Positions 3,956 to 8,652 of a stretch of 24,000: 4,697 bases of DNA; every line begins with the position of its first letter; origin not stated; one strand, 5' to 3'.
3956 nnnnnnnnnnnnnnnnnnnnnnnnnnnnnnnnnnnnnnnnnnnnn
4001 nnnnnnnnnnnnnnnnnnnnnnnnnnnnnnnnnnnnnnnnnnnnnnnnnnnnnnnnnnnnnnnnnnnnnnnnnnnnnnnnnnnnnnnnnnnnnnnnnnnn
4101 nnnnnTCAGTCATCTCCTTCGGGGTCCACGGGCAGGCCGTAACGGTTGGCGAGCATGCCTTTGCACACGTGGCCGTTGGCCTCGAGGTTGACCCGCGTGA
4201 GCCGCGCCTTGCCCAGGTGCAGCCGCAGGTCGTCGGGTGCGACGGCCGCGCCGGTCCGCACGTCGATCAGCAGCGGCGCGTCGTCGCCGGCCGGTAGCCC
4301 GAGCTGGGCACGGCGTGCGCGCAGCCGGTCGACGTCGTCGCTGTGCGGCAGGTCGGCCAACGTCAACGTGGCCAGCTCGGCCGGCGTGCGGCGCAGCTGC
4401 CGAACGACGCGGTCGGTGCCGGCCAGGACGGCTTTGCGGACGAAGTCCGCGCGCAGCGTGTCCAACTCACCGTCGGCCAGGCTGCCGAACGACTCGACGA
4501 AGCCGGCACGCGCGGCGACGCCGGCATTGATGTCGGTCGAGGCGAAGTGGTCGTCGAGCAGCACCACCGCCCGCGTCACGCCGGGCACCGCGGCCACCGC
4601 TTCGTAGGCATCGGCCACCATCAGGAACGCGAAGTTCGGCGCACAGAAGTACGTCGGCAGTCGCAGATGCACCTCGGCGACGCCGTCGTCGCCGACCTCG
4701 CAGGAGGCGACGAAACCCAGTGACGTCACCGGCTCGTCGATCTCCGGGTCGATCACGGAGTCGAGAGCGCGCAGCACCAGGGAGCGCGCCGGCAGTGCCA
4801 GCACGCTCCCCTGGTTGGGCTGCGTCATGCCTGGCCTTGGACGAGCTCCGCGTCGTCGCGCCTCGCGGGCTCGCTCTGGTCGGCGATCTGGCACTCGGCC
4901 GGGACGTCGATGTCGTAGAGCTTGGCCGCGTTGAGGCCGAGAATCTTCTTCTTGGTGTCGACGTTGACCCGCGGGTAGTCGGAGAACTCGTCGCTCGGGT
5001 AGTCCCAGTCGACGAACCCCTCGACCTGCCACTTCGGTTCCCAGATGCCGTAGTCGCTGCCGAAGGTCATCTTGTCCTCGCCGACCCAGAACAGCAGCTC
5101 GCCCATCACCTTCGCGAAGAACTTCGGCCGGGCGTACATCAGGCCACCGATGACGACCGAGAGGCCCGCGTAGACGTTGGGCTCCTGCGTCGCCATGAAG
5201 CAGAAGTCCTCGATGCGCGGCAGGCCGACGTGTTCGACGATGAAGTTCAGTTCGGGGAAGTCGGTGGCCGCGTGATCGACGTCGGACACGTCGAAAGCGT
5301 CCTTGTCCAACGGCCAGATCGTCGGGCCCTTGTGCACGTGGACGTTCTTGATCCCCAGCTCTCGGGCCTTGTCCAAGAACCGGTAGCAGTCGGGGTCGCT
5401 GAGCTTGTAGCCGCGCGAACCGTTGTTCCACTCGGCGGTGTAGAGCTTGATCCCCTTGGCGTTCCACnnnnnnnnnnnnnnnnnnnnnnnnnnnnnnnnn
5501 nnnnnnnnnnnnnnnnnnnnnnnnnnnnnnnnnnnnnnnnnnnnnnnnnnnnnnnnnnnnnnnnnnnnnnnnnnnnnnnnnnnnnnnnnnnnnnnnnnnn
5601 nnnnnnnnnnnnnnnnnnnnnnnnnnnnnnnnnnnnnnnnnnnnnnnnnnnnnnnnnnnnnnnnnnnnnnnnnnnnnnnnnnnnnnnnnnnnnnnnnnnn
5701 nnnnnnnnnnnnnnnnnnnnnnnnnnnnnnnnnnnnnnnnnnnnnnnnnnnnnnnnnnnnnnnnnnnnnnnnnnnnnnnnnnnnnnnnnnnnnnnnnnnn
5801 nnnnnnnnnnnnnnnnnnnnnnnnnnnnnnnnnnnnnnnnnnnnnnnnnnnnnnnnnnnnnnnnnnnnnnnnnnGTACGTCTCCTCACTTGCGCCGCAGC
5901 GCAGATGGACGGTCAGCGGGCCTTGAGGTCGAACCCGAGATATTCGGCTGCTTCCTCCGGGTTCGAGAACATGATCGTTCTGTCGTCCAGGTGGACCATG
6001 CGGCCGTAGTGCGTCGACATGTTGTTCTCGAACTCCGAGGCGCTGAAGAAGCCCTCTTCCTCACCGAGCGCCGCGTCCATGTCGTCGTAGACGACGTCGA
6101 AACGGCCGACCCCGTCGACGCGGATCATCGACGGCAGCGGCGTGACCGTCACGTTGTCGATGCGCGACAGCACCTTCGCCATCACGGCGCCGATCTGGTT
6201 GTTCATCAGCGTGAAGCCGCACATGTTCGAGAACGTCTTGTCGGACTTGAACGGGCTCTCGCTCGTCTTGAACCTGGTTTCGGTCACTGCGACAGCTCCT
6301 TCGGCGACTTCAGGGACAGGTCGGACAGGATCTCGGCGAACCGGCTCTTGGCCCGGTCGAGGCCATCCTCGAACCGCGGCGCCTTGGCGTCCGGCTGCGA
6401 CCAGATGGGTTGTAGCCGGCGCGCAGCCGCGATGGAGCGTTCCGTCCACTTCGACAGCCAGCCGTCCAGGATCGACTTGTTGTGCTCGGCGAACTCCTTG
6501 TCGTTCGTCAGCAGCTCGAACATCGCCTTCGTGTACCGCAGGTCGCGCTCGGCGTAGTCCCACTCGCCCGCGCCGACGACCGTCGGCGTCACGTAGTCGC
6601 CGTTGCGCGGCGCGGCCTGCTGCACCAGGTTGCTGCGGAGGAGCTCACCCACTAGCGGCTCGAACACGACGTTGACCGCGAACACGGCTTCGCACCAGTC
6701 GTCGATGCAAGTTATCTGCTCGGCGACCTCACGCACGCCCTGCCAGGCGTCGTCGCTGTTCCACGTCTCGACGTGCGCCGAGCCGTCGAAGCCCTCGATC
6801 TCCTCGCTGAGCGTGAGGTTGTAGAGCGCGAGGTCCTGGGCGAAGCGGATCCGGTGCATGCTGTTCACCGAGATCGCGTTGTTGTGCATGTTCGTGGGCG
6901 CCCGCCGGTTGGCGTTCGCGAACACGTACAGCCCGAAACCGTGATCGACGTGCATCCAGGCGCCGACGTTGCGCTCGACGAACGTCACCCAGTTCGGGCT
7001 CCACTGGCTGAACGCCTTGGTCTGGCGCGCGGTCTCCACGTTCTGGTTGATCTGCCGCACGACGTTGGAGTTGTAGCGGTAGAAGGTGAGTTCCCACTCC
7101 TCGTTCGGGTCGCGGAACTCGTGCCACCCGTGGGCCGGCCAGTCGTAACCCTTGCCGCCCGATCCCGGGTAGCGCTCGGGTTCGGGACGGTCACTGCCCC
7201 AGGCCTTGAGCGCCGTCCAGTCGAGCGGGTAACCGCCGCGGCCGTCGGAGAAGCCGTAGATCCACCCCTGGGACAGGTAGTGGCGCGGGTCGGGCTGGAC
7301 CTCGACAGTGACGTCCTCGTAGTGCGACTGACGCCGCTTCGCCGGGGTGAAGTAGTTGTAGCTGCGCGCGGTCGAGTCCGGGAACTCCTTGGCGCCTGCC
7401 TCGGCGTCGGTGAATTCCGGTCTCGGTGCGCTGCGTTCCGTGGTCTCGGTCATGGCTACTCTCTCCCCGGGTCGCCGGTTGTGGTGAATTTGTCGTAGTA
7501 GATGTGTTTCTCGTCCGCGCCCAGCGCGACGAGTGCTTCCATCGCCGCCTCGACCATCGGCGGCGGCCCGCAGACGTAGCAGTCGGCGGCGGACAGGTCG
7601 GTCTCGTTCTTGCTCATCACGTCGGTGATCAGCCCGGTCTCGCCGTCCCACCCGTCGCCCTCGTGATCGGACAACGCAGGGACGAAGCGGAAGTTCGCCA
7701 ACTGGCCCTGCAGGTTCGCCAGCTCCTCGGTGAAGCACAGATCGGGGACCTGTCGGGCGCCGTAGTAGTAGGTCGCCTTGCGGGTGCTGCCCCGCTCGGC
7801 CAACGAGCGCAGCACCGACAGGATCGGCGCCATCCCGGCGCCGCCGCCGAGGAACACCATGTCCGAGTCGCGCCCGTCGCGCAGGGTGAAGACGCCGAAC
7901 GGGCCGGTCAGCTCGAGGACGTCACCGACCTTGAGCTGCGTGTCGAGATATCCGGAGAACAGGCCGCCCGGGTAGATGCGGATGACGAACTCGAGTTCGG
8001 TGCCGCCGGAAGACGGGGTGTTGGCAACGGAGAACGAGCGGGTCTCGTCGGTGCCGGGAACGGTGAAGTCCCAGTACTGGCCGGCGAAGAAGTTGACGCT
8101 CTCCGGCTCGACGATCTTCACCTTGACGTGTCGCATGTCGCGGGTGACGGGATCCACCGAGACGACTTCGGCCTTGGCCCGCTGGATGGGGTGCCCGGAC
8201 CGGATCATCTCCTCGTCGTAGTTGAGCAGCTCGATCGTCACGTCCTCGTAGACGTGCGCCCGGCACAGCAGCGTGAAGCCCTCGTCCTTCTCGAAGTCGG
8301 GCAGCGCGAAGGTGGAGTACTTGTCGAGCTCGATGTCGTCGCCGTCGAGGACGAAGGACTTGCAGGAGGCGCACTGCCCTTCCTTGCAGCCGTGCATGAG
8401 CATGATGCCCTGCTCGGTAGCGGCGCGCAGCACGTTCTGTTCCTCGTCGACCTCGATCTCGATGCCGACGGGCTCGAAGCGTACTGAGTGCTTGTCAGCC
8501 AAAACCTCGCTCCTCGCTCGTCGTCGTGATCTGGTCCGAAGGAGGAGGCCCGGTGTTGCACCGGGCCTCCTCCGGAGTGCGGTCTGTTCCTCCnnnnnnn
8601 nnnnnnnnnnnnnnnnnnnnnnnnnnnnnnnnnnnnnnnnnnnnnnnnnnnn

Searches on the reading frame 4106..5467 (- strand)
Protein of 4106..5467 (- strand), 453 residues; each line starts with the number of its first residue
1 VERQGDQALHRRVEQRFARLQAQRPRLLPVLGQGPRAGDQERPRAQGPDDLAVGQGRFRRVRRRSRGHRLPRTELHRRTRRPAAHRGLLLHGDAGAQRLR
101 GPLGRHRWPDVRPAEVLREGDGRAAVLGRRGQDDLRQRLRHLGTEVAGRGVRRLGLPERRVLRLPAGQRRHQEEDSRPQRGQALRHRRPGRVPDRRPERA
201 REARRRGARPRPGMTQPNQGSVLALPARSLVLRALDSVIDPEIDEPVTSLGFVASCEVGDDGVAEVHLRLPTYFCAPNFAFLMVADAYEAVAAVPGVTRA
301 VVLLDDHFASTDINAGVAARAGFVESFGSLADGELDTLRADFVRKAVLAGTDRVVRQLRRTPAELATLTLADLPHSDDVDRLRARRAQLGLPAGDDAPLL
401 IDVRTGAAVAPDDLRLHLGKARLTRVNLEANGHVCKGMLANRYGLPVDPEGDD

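Call 6: search_protein_families(library=pfam, proteins=[window:4106-5467:-], max_evalue=0.001)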
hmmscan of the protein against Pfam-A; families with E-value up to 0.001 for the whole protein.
window:4106-5467:- (453 aa): 1 family
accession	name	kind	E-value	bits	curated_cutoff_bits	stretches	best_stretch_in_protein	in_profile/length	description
PF01883.24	FeS_assembly_P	-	1.6e-11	44.7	23.5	1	231-300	4-71/73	Iron-sulfur cluster assembly protein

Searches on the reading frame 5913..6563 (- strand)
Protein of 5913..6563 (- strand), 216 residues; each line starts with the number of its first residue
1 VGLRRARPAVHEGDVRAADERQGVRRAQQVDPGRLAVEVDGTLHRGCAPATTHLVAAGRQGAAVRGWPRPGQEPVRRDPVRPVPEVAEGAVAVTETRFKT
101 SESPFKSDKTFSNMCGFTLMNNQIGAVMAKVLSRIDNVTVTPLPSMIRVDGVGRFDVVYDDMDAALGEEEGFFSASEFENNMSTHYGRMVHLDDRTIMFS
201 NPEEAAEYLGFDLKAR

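Call 6: search_protein_families(library=pfam, proteins=[window:5913-6563:-], max_evalue=0.001)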
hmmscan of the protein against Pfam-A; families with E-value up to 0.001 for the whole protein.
window:5913-6563:- (216 aa): 1 family
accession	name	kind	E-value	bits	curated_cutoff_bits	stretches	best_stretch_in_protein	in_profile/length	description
PF02406.22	MmoB_DmpM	-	2.6e-20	72.8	25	1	113-199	1-84/85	MmoB/DmpM family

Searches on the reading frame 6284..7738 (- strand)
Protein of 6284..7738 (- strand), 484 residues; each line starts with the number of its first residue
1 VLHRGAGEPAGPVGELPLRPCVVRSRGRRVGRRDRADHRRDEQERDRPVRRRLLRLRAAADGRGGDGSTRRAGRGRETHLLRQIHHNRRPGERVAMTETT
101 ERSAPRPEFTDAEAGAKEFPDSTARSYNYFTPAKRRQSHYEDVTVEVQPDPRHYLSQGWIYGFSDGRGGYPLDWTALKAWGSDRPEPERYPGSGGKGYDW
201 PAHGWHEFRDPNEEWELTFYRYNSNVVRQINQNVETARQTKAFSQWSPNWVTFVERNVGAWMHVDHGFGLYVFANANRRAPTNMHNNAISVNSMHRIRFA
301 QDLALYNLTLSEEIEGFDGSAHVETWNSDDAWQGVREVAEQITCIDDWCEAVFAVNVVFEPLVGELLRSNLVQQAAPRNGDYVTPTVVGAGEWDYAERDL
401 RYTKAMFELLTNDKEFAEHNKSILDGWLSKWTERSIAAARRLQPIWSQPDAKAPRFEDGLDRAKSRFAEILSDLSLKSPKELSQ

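Call 6: search_protein_families(library=pfam, proteins=[window:6284-7738:-], max_evalue=0.001)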
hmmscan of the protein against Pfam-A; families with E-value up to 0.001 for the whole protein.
window:6284-7738:- (484 aa): 1 family
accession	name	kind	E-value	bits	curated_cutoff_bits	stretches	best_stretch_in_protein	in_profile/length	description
PF02332.24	Phenol_Hydrox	-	3.9e-42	144.8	24.4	1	200-413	18-229/230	Methane/Phenol/Alkene Hydroxylase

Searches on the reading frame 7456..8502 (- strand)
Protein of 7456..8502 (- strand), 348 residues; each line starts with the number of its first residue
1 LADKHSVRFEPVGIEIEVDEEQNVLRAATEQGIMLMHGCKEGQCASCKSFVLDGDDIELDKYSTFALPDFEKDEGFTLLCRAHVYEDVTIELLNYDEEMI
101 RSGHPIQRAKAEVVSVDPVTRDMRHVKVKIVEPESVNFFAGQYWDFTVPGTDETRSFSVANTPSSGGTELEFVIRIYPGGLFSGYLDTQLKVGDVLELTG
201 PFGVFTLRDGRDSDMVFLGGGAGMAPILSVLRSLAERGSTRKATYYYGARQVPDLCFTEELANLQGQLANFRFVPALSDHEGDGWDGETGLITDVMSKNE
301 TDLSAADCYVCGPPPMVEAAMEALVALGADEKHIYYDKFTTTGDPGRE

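Call 6: search_protein_families(library=pfam, proteins=[window:7456-8502:-], max_evalue=0.001)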
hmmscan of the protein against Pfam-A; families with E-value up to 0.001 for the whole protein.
window:7456-8502:- (348 aa): 3 families
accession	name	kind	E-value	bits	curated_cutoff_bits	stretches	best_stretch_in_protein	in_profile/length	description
PF00175.26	NAD_binding_1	-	2.5e-21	76.8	22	1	217-320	1-107/109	Oxidoreductase NAD-binding domain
PF00970.30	FAD_binding_6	-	8.4e-15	55.4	21.1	1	111-205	2-97/99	Oxidoreductase FAD-binding domain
PF00111.32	Fer2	-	8e-12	45.4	21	1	10-84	4-76/77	2Fe-2S iron-sulfur cluster binding domain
